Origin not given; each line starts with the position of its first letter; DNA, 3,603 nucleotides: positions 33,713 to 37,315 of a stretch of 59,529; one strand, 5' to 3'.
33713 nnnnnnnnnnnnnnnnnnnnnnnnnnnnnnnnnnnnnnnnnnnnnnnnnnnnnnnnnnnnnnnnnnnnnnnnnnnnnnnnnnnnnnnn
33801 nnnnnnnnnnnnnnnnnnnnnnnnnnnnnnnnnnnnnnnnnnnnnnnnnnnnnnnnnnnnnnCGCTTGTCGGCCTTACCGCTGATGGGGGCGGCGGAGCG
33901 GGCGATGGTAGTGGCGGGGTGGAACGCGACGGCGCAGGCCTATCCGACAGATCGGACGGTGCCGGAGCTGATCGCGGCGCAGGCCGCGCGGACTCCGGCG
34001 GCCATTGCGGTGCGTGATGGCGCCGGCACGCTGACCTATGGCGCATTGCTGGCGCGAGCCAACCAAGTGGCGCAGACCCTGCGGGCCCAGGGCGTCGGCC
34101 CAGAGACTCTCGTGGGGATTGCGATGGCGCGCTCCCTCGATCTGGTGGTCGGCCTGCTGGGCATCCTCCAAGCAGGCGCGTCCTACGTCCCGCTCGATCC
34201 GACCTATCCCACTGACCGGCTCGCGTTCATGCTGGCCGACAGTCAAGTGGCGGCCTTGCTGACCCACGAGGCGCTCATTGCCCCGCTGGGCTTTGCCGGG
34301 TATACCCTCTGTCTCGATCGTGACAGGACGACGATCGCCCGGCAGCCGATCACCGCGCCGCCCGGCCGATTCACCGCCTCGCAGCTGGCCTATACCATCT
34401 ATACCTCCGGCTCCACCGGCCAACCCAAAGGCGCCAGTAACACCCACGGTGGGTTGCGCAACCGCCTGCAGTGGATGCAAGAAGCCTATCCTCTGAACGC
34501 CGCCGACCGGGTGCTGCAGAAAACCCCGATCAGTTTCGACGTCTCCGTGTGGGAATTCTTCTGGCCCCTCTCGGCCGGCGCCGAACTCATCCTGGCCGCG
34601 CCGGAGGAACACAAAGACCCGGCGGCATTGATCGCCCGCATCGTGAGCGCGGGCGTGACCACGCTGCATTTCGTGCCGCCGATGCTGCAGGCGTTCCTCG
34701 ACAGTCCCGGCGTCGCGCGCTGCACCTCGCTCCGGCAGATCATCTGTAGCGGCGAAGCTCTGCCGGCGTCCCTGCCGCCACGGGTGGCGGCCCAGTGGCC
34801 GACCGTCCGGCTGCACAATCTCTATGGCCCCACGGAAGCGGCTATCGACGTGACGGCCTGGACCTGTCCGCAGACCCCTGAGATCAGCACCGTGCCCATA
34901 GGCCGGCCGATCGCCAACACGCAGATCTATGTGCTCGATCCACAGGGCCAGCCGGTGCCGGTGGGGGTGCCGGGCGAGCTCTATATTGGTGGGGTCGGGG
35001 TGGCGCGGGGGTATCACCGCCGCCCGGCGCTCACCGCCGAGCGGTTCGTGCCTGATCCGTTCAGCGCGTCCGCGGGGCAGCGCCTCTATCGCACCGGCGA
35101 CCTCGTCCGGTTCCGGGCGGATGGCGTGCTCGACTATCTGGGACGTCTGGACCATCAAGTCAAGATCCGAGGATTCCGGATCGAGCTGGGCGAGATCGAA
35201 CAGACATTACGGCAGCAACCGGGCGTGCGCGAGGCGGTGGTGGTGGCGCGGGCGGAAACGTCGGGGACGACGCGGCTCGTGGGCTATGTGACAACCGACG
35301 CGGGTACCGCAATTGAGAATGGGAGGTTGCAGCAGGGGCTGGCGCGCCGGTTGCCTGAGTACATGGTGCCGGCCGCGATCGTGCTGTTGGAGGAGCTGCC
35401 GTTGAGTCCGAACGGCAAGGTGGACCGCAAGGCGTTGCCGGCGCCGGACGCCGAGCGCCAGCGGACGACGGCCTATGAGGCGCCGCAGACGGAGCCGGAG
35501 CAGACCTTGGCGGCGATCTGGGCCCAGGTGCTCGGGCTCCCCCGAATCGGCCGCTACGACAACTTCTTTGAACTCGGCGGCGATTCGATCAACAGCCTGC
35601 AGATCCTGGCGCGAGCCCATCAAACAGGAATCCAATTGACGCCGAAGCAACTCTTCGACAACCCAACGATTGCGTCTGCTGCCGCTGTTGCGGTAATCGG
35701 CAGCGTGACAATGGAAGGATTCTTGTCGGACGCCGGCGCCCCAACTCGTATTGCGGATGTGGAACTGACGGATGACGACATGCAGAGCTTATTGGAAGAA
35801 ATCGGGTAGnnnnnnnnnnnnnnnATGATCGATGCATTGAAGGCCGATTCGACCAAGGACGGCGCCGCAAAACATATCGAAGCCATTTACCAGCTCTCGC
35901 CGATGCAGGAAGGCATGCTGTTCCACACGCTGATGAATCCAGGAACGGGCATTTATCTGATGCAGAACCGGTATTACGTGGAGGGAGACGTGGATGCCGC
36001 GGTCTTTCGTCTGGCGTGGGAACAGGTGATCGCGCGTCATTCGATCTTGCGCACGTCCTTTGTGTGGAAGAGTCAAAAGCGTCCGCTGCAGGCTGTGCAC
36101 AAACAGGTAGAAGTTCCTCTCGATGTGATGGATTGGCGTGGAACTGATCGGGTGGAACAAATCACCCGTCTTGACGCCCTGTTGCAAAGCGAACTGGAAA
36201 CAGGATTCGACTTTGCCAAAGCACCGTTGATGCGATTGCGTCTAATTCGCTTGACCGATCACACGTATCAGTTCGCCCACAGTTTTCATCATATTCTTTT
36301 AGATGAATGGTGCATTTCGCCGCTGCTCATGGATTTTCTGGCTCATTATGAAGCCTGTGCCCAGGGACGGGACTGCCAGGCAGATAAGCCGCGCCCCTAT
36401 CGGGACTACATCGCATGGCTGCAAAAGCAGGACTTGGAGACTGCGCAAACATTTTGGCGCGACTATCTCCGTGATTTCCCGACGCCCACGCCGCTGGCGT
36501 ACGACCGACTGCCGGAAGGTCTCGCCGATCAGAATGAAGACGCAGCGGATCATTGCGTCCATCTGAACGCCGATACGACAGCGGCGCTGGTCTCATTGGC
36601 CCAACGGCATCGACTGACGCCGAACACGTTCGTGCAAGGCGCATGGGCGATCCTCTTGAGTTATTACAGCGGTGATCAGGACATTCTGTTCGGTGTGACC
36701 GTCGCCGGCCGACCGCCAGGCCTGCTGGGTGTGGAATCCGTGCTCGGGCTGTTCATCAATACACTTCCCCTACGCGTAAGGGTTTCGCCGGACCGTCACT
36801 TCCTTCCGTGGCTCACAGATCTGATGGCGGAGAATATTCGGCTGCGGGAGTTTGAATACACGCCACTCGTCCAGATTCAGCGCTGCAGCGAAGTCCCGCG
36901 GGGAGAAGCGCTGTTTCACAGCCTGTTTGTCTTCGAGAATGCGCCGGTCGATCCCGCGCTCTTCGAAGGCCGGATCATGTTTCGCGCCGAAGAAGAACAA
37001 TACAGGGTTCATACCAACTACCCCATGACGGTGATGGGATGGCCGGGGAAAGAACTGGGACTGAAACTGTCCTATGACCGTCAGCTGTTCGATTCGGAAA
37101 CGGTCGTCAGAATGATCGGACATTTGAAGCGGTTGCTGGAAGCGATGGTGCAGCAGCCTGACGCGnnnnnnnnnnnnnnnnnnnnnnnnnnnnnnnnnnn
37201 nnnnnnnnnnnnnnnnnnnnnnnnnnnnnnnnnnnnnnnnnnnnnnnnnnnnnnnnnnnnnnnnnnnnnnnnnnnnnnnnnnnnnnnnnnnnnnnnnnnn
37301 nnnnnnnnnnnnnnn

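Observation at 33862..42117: Perfect 1,728-bp duplication of a complete A domain between two NRPS genes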

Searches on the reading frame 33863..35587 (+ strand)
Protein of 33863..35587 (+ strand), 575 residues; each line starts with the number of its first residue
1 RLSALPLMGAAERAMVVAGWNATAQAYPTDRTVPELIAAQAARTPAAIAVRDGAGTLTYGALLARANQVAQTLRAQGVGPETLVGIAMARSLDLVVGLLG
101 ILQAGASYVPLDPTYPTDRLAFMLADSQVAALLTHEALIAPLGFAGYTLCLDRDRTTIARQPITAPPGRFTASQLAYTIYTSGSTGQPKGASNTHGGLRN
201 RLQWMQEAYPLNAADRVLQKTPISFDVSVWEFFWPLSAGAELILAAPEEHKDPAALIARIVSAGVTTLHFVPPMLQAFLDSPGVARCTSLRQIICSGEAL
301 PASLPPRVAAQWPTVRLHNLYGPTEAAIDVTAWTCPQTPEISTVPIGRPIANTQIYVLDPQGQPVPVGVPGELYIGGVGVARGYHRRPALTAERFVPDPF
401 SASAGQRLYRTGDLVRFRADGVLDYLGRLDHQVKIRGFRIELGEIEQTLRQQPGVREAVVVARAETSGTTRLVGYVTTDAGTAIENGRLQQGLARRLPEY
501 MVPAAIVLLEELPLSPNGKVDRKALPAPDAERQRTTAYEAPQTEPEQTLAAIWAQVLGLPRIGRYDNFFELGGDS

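Call 16: find_related_loci(query=window:33863-35587:+, collection=genome_contigs, flank=10000)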
Query window:33863-35587:+ (575 aa) in genome_contigs; peptide patterns used: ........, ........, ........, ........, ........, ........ (x = any residue, [..] = any of these).
599 stretches matched a pattern (row limit reached: there are more); 562 encode a relative of the query (tblastn E <= 1e-3); the best 80 are kept; 80 distinct loci.
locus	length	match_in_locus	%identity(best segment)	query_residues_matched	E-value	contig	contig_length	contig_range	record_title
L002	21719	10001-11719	86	1-575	0e+0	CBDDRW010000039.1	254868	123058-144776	uncultured bacterium isolate s9_102 genome assembly, contig: s9_102.fak141_2078648, whole genome shotgun sequence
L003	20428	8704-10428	82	1-575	0e+0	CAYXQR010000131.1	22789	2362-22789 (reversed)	MAG TPA_asm: uncultured Nitrosospira sp. isolate binchicken_co31_354 genome assembly, contig: k141_504211, whole genome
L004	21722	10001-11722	74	1-575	0e+0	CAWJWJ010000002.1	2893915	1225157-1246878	MAG: uncultured Nitrospiraceae bacterium isolate MFD01275.bin.1.1 genome assembly, contig: contig_11803, whole genome sh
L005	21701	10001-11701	56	2-575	0e+0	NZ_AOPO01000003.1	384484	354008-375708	Vreelandella titanicae BH1 contig00003, whole genome shotgun sequence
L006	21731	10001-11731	53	5-575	0e+0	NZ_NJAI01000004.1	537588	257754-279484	Xenorhabdus hominickii strain DSM 17903 Xhom_4, whole genome shotgun sequence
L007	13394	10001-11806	53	2-575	0e+0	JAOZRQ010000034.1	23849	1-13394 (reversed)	MAG: Desulfobacterales bacterium isolate GMC6.concoct.52 GMC6_1414_length_23849_cov_13.473271, whole genome shotgun sequ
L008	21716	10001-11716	56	5-575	0e+0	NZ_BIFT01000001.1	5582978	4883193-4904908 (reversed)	Dictyobacter alpinus strain Uno16 sequence1, whole genome shotgun sequence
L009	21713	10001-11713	54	2-575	0e+0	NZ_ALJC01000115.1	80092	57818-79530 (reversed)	Pseudomonas psychrophila HA-4 contig000115, whole genome shotgun sequence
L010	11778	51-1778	53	5-575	0e+0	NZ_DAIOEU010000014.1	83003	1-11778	MAG: Dyella sp. isolate CTOTU9904 NODE_49_length_83003_cov_8.096422, whole genome shotgun sequence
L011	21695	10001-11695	53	1-575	0e+0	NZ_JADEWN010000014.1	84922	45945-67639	Gloeocapsopsis crepidinum LEGE 06123 NODE_14_length_84922_cov_11.6751, whole genome shotgun sequence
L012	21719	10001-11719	54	1-575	0e+0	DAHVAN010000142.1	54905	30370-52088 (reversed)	MAG TPA_asm: Actinobacteria bacterium isolate clean1703 k141_437796, whole genome shotgun sequence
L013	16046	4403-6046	53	17-575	0e+0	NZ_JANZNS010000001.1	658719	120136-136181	Marinobacter sp. BGYM27 contig1, whole genome shotgun sequence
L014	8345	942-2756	52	5-575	0e+0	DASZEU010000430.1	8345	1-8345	MAG TPA_asm: Candidatus Angelobacter sp. isolate SMAG_U6502 k141_3921085, whole genome shotgun sequence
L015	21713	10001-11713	54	1-575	0e+0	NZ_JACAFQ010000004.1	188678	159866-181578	Pseudomonas sp. UFMG81 scaffold4.1, whole genome shotgun sequence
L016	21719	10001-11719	53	8-575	3e-180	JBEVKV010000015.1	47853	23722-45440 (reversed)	MAG: Pyrinomonadaceae bacterium isolate T4R1UO_autometa_bin_0001 T4R1UO_autometa_bin_0001_k133_1420670, whole genome sho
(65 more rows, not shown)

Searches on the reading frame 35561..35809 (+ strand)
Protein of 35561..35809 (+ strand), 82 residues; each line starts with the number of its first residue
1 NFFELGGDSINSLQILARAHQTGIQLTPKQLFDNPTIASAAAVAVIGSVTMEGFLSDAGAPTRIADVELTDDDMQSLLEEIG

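Call 66: find_encoding_contigs(protein=window:35561-35809:+, flank=10000, max_places=4)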
Protein window:35561-35809:+ (82 aa): no gene with exactly this product is on record in the collection.

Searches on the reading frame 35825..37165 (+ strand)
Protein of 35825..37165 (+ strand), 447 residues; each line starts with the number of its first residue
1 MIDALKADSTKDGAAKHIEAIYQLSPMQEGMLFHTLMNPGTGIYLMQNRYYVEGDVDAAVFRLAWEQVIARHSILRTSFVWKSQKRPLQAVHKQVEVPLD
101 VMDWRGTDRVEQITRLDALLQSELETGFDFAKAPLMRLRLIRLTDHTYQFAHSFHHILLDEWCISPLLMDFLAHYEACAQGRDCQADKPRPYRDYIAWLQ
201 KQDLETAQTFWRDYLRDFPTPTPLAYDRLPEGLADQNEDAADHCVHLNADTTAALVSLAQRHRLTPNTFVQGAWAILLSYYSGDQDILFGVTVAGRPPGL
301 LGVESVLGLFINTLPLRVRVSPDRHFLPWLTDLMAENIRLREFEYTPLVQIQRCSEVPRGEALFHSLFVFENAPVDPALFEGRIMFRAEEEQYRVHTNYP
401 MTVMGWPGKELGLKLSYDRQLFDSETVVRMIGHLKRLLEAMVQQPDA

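Call 44: search_solved_structures(query=window:35825-37165:+, max_evalue=1e-10)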
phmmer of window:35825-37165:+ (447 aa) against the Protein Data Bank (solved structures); distinct sequences matched with E-value up to 1e-10: 41.
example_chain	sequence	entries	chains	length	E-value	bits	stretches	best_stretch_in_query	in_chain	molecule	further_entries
8hlk_A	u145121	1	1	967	3.1e-129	435.2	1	9-445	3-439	Microcystin synthetase B (Fragment)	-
9lcq_A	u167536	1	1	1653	1.9e-122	412.8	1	15-441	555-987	PvdL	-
9up2_A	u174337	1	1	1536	2.9e-122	412.2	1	15-441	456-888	PvdL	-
9lcp_A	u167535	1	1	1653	3.7e-122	411.9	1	15-441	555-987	PvdL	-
9lco_A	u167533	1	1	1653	3.7e-122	411.9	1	15-441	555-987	PvdL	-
9bfd_B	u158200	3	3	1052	2.1e-76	261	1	16-441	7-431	Tyrocidine synthase 2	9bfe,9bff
9rde_A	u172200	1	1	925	3.6e-75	257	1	16-446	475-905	Bacitracin synthase 3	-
8f7h_A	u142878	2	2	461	4.2e-74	253.5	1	14-446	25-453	Surfactin synthetase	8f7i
8f7f_A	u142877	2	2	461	4.7e-74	253.3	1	14-446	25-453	Surfactin synthetase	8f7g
2vsq_A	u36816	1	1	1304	9.3e-71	242.4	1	17-446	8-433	SURFACTIN SYNTHETASE SUBUNIT 3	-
8jbr_A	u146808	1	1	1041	1.8e-36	129.5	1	16-367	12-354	McyA protein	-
7r9x_A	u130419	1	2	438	9.8e-33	117.1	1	18-442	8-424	AmbE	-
6oyf_A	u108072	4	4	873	3.3e-31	112.1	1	31-443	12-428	Txo1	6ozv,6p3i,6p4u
2jgp_A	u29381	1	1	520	2.9e-27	99.1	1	19-445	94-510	TYROCIDINE SYNTHETASE 3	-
6p1j_A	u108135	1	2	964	3.2e-27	99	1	28-442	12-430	Txo2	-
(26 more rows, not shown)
